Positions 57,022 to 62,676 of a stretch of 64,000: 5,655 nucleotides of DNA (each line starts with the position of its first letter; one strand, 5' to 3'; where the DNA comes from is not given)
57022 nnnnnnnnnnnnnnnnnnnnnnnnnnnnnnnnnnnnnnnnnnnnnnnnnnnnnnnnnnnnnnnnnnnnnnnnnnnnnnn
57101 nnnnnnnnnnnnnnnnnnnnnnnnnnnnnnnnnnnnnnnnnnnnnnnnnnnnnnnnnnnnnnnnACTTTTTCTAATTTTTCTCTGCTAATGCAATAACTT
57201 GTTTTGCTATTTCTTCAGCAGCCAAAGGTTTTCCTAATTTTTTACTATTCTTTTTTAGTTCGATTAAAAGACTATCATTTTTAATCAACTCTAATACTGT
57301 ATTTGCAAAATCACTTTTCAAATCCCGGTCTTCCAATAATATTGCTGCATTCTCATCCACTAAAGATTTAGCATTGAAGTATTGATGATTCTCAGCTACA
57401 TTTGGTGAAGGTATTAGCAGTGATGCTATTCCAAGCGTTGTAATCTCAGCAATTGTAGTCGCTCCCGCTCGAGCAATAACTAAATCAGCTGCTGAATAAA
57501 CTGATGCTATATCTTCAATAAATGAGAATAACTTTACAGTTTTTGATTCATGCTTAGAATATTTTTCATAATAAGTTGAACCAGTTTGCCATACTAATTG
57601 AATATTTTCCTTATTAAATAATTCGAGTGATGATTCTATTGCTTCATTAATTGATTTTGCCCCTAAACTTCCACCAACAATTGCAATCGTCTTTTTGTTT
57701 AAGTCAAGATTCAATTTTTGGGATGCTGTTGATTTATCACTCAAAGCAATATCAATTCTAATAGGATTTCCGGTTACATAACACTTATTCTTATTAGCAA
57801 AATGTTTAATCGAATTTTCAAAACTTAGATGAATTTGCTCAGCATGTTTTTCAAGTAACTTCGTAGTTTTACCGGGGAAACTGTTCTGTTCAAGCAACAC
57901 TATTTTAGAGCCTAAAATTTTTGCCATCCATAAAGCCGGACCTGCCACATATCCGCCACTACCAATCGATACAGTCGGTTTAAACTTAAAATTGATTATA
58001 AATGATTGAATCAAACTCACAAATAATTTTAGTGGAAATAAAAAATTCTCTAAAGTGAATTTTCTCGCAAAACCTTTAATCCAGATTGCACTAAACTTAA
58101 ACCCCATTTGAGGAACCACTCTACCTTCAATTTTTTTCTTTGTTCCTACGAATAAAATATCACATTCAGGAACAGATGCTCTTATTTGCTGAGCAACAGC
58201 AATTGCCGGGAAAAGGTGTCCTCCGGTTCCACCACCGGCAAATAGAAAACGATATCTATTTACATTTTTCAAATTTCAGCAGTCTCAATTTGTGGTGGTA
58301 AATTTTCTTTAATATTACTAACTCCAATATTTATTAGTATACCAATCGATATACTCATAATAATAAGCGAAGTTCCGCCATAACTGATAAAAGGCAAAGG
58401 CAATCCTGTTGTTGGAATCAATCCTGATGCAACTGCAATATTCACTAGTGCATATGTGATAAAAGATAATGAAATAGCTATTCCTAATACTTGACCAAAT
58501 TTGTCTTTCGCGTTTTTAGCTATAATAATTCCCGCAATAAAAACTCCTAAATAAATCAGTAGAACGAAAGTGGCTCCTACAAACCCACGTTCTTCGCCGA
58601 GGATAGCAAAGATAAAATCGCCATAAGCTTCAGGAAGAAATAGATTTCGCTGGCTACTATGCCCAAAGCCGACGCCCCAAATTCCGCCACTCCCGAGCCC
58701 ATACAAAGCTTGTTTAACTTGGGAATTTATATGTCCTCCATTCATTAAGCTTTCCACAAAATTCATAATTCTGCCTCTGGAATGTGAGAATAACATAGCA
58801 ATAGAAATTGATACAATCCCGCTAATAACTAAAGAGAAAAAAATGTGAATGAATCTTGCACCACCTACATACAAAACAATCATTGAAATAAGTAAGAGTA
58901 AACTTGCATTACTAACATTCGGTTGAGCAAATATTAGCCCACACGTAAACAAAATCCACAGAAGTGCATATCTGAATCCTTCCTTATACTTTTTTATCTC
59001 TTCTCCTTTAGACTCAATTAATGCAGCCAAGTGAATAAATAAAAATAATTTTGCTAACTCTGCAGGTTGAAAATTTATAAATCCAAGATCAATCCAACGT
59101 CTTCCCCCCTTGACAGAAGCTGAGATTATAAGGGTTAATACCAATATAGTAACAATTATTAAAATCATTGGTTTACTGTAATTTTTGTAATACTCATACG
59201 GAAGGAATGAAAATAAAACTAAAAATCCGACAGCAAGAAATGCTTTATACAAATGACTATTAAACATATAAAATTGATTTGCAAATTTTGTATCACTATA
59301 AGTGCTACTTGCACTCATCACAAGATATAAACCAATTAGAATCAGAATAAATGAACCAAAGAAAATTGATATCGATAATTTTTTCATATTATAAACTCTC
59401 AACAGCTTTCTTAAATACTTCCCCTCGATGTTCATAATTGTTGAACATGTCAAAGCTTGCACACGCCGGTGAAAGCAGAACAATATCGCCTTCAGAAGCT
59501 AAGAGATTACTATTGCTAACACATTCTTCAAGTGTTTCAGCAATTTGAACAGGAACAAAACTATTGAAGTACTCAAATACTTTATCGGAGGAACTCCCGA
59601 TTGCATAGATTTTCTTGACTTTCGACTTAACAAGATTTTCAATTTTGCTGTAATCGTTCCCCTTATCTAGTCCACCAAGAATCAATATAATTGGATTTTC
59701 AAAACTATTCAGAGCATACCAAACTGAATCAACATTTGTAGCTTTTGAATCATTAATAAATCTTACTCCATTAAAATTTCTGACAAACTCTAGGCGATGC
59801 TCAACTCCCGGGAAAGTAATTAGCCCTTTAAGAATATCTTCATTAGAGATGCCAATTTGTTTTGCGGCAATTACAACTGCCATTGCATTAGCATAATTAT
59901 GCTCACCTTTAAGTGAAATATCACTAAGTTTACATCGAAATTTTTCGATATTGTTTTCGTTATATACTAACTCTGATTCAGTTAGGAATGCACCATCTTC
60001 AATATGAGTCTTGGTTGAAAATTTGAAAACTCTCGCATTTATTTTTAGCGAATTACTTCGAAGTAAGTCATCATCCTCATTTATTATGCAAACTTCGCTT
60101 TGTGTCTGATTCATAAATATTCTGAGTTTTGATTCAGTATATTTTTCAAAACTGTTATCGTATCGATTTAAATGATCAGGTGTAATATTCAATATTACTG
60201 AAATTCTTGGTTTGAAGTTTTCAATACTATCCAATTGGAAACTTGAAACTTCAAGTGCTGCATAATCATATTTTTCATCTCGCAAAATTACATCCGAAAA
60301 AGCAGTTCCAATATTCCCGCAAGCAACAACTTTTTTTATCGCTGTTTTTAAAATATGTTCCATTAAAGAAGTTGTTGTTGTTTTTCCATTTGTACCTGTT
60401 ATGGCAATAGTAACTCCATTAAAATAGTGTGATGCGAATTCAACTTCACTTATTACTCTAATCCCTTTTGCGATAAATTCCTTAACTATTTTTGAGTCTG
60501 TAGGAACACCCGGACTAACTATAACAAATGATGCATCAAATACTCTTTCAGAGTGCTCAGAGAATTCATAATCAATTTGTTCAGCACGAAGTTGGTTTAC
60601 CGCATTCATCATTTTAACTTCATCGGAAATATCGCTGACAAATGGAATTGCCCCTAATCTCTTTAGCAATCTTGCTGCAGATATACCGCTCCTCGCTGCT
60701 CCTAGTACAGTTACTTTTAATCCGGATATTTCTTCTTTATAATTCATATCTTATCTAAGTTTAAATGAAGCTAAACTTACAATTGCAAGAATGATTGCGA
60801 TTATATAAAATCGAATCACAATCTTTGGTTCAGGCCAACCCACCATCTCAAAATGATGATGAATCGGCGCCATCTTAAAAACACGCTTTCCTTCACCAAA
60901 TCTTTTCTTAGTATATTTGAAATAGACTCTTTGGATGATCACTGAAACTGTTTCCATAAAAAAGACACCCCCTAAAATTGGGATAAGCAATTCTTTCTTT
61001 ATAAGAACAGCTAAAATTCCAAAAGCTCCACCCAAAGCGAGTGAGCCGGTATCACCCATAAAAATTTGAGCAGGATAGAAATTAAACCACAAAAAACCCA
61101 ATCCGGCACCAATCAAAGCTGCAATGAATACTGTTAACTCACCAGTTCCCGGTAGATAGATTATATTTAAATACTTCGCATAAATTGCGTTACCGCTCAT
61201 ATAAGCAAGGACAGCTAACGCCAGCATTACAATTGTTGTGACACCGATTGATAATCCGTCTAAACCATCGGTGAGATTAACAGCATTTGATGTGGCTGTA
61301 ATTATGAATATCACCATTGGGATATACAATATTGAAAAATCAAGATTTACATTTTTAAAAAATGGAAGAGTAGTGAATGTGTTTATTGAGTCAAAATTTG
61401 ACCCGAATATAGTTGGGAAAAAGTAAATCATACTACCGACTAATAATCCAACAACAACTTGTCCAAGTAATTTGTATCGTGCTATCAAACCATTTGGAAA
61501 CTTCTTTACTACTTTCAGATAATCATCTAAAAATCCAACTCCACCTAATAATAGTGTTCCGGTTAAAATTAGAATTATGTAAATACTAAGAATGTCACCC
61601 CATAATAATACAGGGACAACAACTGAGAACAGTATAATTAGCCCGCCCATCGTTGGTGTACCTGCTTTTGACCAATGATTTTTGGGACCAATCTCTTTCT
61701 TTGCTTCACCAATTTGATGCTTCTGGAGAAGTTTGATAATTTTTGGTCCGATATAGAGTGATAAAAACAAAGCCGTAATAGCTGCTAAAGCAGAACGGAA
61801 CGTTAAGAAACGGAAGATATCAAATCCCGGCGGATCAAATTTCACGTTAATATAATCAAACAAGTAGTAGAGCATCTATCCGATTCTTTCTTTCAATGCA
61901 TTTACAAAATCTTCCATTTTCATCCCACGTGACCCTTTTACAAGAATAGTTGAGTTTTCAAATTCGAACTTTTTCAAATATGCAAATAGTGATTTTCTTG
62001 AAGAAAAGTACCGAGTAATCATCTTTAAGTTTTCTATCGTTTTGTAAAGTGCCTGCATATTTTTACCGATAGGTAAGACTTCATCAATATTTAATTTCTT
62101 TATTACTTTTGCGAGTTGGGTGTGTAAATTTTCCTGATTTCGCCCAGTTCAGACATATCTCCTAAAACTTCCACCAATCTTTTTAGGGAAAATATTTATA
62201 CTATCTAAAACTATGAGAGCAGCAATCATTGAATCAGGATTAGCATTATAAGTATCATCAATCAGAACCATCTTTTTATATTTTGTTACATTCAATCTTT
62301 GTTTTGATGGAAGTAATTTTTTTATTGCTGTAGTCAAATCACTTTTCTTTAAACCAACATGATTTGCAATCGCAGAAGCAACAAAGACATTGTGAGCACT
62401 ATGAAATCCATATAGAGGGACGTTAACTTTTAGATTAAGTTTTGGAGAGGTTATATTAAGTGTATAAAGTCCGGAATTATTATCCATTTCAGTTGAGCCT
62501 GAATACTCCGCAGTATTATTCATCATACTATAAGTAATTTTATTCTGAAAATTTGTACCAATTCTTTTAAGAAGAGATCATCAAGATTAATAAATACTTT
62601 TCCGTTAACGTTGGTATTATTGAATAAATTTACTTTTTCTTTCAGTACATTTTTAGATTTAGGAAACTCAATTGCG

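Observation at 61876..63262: Essential gene murF is broken into three ORFs by four single-base indels that can be located by eye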

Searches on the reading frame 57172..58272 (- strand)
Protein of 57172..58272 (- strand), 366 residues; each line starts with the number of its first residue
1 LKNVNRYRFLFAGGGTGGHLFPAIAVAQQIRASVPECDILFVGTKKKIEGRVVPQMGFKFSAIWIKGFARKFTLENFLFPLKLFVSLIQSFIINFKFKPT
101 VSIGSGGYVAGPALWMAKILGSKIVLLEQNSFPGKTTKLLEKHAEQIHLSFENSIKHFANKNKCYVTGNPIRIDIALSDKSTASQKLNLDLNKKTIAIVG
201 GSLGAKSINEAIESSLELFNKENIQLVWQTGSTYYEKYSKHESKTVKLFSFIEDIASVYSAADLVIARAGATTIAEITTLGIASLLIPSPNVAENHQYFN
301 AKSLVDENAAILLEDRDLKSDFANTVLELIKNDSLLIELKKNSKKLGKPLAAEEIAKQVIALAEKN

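Call 22: find_encoding_contigs(protein=window:57172-58272:-, flank=10000, max_places=10)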
Protein window:57172-58272:- (366 aa): no gene with exactly this product is on record in the collection.

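Call 38: search_protein_families(library=ncbifam, proteins=[window:57172-58272:-], max_evalue=1e-10)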
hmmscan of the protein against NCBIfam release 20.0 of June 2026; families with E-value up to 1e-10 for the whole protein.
window:57172-58272:- (366 aa): 4 families
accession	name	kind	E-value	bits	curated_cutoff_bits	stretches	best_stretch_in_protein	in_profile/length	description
TIGR01133.1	murG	equivalog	1.4e-84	284.1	250.25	1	7-358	6-352/353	undecaprenyldiphospho-muramoylpentapeptide beta-N-acetylglucosaminyltransferase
NF009102.0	PRK12446.1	equivalog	5.4e-42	144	339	1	9-339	4-333/352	undecaprenyldiphospho-muramoylpentapeptide beta-N-acetylglucosaminyltransferase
NF010135.0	PRK13609.1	equivalog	1.2e-18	67.2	500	1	161-364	169-370/388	diglucosyl diacylglycerol synthase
NF041548.1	PssE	equivalog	1.9e-11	44.1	120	1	204-316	6-113/146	PssE/Cps14G family polysaccharide biosynthesis glycosyltransferase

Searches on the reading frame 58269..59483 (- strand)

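Call 38: search_protein_families(library=ncbifam, proteins=[window:58269-59483:-], max_evalue=1e-10)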
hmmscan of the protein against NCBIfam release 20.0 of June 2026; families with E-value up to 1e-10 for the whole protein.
window:58269-59483:- (404 aa): 6 families
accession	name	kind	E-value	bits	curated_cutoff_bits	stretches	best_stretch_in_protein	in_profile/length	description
TIGR02614.1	ftsW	equivalog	5.4e-89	298.8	337.5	1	39-386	3-353/357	putative lipid II flippase FtsW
TIGR02615.1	spoVE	exception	3.3e-83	280.1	448.8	1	44-386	8-352/354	stage V sporulation protein E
TIGR02210.1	rodA_shape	equivalog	7e-73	245.8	336.7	1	43-388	7-354/357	rod shape-determining protein RodA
NF008042.0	PRK10774.1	equivalog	4.5e-61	207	493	1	43-387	42-389/405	cell division protein FtsW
NF008060.0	PRK10794.1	equivalog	3.8e-48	164.3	590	1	43-387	17-360/370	peptidoglycan glycosyltransferase MrdB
NF037961.1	RodA_shape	subfamily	6.8e-41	140.9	150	2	255-393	275-414/415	rod shape-determining protein RodA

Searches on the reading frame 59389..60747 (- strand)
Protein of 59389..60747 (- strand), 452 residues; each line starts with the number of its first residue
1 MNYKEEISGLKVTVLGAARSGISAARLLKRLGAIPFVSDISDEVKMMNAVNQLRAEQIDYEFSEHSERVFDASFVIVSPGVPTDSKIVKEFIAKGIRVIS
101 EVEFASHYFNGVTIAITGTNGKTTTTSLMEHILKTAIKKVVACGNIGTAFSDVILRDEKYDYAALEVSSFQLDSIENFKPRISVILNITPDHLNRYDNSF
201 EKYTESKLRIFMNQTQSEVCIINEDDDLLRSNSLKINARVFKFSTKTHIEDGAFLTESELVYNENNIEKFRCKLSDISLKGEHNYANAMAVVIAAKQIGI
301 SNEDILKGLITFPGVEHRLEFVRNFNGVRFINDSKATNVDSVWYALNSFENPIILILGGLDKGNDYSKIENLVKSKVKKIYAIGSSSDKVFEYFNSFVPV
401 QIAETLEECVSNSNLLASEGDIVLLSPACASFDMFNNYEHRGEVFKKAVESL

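Call 21: find_encoding_contigs(protein=window:59389-60747:-, flank=10000, max_places=10)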
Protein window:59389-60747:- (452 aa): no gene with exactly this product is on record in the collection.

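Call 38: search_protein_families(library=ncbifam, proteins=[window:59389-60747:-], max_evalue=1e-10)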
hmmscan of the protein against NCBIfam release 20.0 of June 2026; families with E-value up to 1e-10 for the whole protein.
window:59389-60747:- (452 aa): 23 families
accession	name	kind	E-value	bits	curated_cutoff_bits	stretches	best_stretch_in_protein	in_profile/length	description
TIGR01087.1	murD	equivalog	1.7e-130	436.1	211.95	1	11-450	1-440/441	UDP-N-acetylmuramoyl-L-alanine--D-glutamate ligase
NF053646.1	pMurD1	equivalog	8.3e-39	133.5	610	1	11-368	2-368/465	pseudomurein biosynthesis peptide ligase pMurD1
NF053647.1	pMurD2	equivalog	1e-36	126.7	550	1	10-243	1-231/405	pseudomurein biosynthesis peptide ligase pMurD2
TIGR01082.1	murC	equivalog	4.6e-36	124.8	335.1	1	20-333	10-322/449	UDP-N-acetylmuramate--L-alanine ligase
TIGR01143.1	murF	subfamily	7.4e-33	114.1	288.6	1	107-424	70-402/418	UDP-N-acetylmuramoyl-tripeptide--D-alanyl-D-alanine ligase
NF053645.1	pMurC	equivalog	4.2e-30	104.9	560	1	23-247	13-247/492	pseudomurein biosynthesis peptide ligase pMurC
NF001126.0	PRK00139.1-4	equivalog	3.2e-27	95.2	373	1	157-334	169-348/486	UDP-N-acetylmuramoyl-L-alanyl-D-glutamate--2,6-diaminopimelate ligase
TIGR01085.1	murE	subfamily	1.7e-25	89.9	257.3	1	156-330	152-334/472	UDP-N-acetylmuramyl-tripeptide synthetase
NF001124.0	PRK00139.1-2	equivalog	9.7e-25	87.2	476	1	155-333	172-356/500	UDP-N-acetylmuramoyl-L-alanyl-D-glutamate--2,6-diaminopimelate ligase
NF011171.0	PRK14573.1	equivalog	1e-24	86.5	1015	1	44-333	36-321/809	bifunctional UDP-N-acetylmuramate--L-alanine ligase/D-alanine--D-alanine ligase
NF008896.0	PRK11929.1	equivalog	1.4e-22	79.4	1023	0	114-246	115-268/965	bifunctional UDP-N-acetylmuramoyl-L-alanyl-D-glutamate--2,6-diaminopimelate ligase MurE/UDP-N-acetylmuramoyl-tripeptide--D-alanyl-D-alanine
NF010628.0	PRK14022.1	equivalog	8.6e-19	67.6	536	1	164-358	183-374/483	UDP-N-acetylmuramoyl-L-alanyl-D-glutamate--L-lysine ligase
NF001123.0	PRK00139.1-1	equivalog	3.1e-18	65.7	586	1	156-335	171-357/493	UDP-N-acetylmuramoyl-L-alanyl-D-glutamate--2,6-diaminopimelate ligase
NF033197.0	F430_CfbE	equivalog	7.6e-17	61.4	250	0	204-425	205-425/430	coenzyme F430 synthase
NF008041.0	PRK10773.1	equivalog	1.1e-15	57.4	551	1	113-348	102-347/453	UDP-N-acetylmuramoyl-tripeptide--D-alanyl-D-alanine ligase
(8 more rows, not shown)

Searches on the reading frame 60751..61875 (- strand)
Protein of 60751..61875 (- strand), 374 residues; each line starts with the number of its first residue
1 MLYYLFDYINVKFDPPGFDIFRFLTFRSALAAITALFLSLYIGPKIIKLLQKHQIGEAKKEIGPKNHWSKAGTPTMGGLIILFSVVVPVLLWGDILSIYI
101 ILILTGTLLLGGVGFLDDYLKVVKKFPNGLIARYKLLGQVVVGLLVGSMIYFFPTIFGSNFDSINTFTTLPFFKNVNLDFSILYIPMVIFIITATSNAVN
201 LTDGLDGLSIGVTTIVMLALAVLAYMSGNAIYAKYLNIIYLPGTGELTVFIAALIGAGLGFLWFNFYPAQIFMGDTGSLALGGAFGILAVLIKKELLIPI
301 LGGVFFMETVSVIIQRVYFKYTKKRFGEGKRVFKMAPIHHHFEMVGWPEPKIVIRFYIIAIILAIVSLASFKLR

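Call 15: find_encoding_contigs(protein=window:60751-61875:-, flank=10000, max_places=10)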
Protein window:60751-61875:- (374 aa): 2 contigs read that carry it; 2 places shown.
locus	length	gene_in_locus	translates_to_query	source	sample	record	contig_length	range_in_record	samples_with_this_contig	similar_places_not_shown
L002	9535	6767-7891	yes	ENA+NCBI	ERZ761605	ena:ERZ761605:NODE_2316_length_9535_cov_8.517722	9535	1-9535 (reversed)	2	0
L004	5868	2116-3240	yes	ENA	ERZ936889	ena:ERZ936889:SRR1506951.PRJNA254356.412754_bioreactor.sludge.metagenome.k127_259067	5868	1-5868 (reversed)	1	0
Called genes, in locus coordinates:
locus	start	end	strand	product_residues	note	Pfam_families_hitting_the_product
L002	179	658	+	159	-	PF02381:MraZ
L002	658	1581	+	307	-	PF01795:Methyltransf_5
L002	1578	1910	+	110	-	-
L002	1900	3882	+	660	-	PF03717:PBP_dimer, PF00905:Transpeptidase, PF03793:PASTA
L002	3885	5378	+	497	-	PF01225:Mur_ligase, PF08245:Mur_ligase_M, PF02875:Mur_ligase_C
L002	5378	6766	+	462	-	PF01225:Mur_ligase, PF08245:Mur_ligase_M, PF02875:Mur_ligase_C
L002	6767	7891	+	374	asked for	PF10555:MraY_sig1 (weak), PF00953:Glycos_transf_4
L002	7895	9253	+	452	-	PF21377:MurD_N (weak), PF21799:MurD-like_N, PF08245:Mur_ligase_M, PF02875:Mur_ligase_C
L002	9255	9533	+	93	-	?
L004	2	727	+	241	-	?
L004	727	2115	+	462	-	PF01225:Mur_ligase, PF08245:Mur_ligase_M, PF02875:Mur_ligase_C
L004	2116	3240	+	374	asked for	PF10555:MraY_sig1 (weak), PF00953:Glycos_transf_4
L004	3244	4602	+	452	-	PF21377:MurD_N (weak), PF21799:MurD-like_N, PF08245:Mur_ligase_M, PF02875:Mur_ligase_C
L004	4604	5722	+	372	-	PF01098:FTSW_RODA_SPOVE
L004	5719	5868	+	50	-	?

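Call 38: search_protein_families(library=ncbifam, proteins=[window:60751-61875:-], max_evalue=1e-10)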
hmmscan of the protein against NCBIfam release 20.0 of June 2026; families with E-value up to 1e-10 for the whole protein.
window:60751-61875:- (374 aa): 2 families
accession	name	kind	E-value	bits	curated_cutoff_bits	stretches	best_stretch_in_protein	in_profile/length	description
TIGR00445.1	mraY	equivalog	5.9e-112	374.3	192.05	1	39-374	1-321/321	phospho-N-acetylmuramoyl-pentapeptide-transferase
NF053644.1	MraY_archaea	equivalog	4e-31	108.6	450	1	176-368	174-340/340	pseudomurein biosynthesis MraY family phospho-N-acetylmuramoyl-pentapeptide-transferase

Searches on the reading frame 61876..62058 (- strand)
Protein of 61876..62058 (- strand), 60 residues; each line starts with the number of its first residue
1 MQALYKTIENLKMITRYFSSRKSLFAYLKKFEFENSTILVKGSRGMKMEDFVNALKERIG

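Call 7: search_protein_families(library=ncbifam, proteins=[window:61876-62058:-], max_evalue=0.01)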
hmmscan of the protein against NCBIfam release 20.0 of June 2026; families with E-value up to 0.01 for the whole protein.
window:61876-62058:- (60 aa): 4 families
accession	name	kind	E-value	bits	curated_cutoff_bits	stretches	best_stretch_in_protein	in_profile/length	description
TIGR01143.1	murF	subfamily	2.1e-07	30.3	288.6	1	10-55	373-418/418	UDP-N-acetylmuramoyl-tripeptide--D-alanyl-D-alanine ligase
NF008896.0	PRK11929.1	equivalog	1.2e-06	26.7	1023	1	10-56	912-957/965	bifunctional UDP-N-acetylmuramoyl-L-alanyl-D-glutamate--2,6-diaminopimelate ligase MurE/UDP-N-acetylmuramoyl-tripeptide--D-alanyl-D-alanine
NF008041.0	PRK10773.1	equivalog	2.8e-05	23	551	1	6-58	396-450/453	UDP-N-acetylmuramoyl-tripeptide--D-alanyl-D-alanine ligase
NF008897.0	PRK11930.1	equivalog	0.00024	19.3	804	1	12-58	410-456/822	bifunctional UDP-N-acetylmuramoyl-tripeptide:D-alanyl-D-alanine ligase/alanine racemase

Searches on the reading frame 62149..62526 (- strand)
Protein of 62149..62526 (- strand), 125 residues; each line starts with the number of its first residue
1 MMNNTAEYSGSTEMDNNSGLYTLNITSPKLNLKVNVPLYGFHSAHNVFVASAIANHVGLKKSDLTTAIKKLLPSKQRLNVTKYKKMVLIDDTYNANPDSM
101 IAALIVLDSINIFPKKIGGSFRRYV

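Call 7: search_protein_families(library=ncbifam, proteins=[window:62149-62526:-], max_evalue=0.01)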
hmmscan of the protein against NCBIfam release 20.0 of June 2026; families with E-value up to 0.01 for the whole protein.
window:62149-62526:- (125 aa): 15 families
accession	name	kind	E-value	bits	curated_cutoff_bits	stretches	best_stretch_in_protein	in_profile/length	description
TIGR01143.1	murF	subfamily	1.1e-18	67.5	288.6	1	16-112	228-323/418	UDP-N-acetylmuramoyl-tripeptide--D-alanyl-D-alanine ligase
NF008896.0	PRK11929.1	equivalog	1.1e-16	59.9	1023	1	16-111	763-859/965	bifunctional UDP-N-acetylmuramoyl-L-alanyl-D-glutamate--2,6-diaminopimelate ligase MurE/UDP-N-acetylmuramoyl-tripeptide--D-alanyl-D-alanine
NF008041.0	PRK10773.1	equivalog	1.6e-12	47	551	1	12-110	252-351/453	UDP-N-acetylmuramoyl-tripeptide--D-alanyl-D-alanine ligase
NF010693.0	PRK14093.1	equivalog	5.6e-08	31.9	544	1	24-115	275-368/479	UDP-N-acetylmuramoylalanyl-D-glutamyl-2,6-diaminopimelate--D-alanyl-D-alanine ligase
TIGR01085.1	murE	subfamily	6.2e-08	32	257.3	1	17-108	261-353/472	UDP-N-acetylmuramyl-tripeptide synthetase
TIGR01082.1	murC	equivalog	3.6e-07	29.6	335.1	1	29-104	262-334/449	UDP-N-acetylmuramate--L-alanine ligase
NF001126.0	PRK00139.1-4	equivalog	8.5e-07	27.9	373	1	3-106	259-361/486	UDP-N-acetylmuramoyl-L-alanyl-D-glutamate--2,6-diaminopimelate ligase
TIGR01087.1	murD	equivalog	1.2e-06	27.9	211.95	1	26-109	256-340/441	UDP-N-acetylmuramoyl-L-alanine--D-glutamate ligase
NF008897.0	PRK11930.1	equivalog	1.9e-06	26.2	804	1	14-110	258-355/822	bifunctional UDP-N-acetylmuramoyl-tripeptide:D-alanyl-D-alanine ligase/alanine racemase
TIGR01081.1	mpl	equivalog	1.9e-05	23.9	388.7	1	32-107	268-343/448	UDP-N-acetylmuramate:L-alanyl-gamma-D-glutamyl-meso-diaminopimelate ligase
NF001124.0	PRK00139.1-2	equivalog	2.8e-05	23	476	1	22-108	286-372/500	UDP-N-acetylmuramoyl-L-alanyl-D-glutamate--2,6-diaminopimelate ligase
NF001123.0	PRK00139.1-1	equivalog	0.00084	18.1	586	1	21-106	284-369/493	UDP-N-acetylmuramoyl-L-alanyl-D-glutamate--2,6-diaminopimelate ligase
NF053645.1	pMurC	equivalog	0.00096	17.9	560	1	12-102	291-380/492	pseudomurein biosynthesis peptide ligase pMurC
NF033197.0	F430_CfbE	equivalog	0.0019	17.2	250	1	17-92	245-320/430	coenzyme F430 synthase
NF053648.1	pMurE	equivalog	0.0088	14.8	600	1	34-103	277-344/464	pseudomurein biosynthesis peptide ligase pMurE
